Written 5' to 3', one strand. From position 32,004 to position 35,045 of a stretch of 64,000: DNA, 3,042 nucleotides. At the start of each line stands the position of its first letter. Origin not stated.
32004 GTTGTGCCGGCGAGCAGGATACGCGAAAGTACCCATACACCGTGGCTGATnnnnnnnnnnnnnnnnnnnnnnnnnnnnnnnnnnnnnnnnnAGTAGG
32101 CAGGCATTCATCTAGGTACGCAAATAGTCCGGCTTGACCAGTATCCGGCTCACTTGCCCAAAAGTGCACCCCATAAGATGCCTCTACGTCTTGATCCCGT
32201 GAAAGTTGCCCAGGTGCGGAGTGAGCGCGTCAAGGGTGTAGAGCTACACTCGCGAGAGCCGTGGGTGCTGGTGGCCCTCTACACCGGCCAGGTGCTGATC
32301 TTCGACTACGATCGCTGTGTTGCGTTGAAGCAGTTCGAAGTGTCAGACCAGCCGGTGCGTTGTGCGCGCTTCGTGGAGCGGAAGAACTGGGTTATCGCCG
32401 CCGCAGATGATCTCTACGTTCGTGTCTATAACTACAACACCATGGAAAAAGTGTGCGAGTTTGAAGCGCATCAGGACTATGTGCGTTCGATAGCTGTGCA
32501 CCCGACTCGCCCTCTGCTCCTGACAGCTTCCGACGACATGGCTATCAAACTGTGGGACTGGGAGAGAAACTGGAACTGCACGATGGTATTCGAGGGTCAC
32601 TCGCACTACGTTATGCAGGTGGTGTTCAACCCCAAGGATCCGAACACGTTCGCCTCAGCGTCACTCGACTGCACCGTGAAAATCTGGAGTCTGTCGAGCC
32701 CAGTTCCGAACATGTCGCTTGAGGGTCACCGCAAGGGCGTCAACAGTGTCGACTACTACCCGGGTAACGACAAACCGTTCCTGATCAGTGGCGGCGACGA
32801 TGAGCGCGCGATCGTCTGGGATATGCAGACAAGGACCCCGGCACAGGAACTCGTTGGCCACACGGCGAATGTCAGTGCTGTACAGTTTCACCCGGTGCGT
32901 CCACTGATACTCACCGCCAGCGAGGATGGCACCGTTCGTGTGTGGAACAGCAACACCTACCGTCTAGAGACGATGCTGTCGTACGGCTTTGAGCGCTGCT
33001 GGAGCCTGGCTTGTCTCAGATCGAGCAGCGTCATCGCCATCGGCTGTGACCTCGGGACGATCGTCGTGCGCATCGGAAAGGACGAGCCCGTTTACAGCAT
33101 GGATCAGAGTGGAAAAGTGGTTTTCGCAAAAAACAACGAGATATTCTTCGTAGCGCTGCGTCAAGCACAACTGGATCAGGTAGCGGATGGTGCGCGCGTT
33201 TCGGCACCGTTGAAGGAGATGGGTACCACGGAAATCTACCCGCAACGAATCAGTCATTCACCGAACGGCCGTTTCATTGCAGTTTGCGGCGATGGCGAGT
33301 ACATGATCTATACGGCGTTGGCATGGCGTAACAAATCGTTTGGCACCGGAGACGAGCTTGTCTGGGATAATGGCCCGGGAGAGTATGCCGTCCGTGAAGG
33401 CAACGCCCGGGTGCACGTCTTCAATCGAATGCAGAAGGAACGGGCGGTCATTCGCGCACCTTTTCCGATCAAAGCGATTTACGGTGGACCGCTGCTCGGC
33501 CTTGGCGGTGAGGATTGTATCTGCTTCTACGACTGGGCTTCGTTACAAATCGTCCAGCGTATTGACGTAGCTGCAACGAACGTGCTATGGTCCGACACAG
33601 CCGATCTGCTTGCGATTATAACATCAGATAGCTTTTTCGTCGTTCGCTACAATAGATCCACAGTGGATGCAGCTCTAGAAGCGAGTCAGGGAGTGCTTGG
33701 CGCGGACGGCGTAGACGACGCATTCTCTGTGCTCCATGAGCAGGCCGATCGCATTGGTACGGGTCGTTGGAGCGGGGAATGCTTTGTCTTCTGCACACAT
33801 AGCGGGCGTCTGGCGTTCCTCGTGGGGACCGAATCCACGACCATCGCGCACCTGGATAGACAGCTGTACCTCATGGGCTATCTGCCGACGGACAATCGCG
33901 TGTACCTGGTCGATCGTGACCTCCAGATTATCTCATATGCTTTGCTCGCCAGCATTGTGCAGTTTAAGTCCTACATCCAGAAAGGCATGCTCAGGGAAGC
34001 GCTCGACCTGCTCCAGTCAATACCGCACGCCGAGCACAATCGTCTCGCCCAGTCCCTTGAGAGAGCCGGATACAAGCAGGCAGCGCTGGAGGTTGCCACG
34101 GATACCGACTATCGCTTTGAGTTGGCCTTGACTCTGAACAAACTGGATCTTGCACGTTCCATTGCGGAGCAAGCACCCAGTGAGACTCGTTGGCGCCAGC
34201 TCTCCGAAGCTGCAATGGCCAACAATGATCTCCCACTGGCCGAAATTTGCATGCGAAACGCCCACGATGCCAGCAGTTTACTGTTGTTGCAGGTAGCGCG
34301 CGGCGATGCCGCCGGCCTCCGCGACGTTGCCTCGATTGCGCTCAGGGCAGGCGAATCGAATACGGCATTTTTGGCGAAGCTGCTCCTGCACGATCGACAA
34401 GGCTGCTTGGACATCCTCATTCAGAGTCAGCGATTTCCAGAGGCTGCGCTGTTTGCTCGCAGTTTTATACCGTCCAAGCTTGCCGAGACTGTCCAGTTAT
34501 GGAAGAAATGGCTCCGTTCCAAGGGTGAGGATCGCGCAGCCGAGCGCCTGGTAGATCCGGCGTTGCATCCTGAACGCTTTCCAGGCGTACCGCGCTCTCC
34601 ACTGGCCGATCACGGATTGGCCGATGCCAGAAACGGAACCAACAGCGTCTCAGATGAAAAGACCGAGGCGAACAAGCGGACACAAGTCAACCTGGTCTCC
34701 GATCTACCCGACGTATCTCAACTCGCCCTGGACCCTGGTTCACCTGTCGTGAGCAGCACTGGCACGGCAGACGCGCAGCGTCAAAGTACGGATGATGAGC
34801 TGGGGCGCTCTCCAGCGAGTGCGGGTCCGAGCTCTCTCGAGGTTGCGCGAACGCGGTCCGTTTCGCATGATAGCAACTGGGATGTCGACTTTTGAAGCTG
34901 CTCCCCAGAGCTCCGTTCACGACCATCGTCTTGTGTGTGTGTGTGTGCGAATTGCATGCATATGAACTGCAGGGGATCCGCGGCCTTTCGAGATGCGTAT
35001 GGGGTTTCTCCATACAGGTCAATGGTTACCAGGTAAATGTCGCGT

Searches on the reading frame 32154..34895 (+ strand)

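Call 34: search_protein_families(library=pfam, proteins=[window:32154-34895:+], max_evalue=0.0001)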
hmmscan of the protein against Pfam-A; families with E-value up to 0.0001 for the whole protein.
window:32154-34895:+ (913 aa): 35 families (the best 25 are shown)
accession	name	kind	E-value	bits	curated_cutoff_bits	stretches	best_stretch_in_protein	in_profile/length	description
PF04053.20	B-prop_COPA_B_2nd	-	1.4e-74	251.2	57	1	328-587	2-248/248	COPA/B second beta-propeller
PF23953.1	TPR_COPA_B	-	2.3e-58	197.3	33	1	604-784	1-181/181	COPA/B TPR domain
PF25173.1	Beta-prop_WDR3_1st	-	7.7e-45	153.3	154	2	143-299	22-175/184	WDR3 first beta-propeller domain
PF00400.38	WD40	-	8e-44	146.7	27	3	229-265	3-39/39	WD domain, G-beta repeat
PF25174.1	Beta-prop_THOC3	-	4.5e-42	144.4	305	3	192-380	1-191/272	THOC3 beta-propeller domain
PF24814.1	WD40_Prp19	-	1.7e-37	129.4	320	3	194-276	7-88/281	Prp19 WD40 domain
PF24817.1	WD40_WDHD1_1st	-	2.8e-31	109.2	109.9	3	45-138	66-159/291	WDHD1 first WD40 domain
PF24807.1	WD40_CDC20-Fz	-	1.8e-28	100.1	200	2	38-204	23-188/292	CDC20/Fizzy WD40 domain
PF23414.1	Beta-prop_EML_2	-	8.4e-28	97.9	90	2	242-341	3-106/266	Echinoderm microtubule-associated protein second beta-propeller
PF25175.1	Beta-prop_WDR5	-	2.2e-25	89.9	250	1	162-268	63-167/296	WDR5 beta-propeller domain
PF24796.1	WDR55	-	7.7e-25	88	200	2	25-200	9-186/296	WDR55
PF25172.1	Beta-prop_WDR3_2nd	-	2.8e-24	86.3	140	1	38-298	13-278/293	WDR3 second beta-propeller domain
PF25168.1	Beta-prop_WDR36-Utp21_2nd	-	8.1e-19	68.5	84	1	34-182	123-271/335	WDR36/Utp21 second beta-propeller domain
PF25391.1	WD40_Gbeta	-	3.8e-18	66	150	2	68-180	146-255/340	G protein beta WD-40 repeat protein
PF25171.1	Beta-prop_WDR36-Utp21_1st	-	5.2e-17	62.6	80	1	38-179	123-264/266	WDR36/Utp21 first beta-propeller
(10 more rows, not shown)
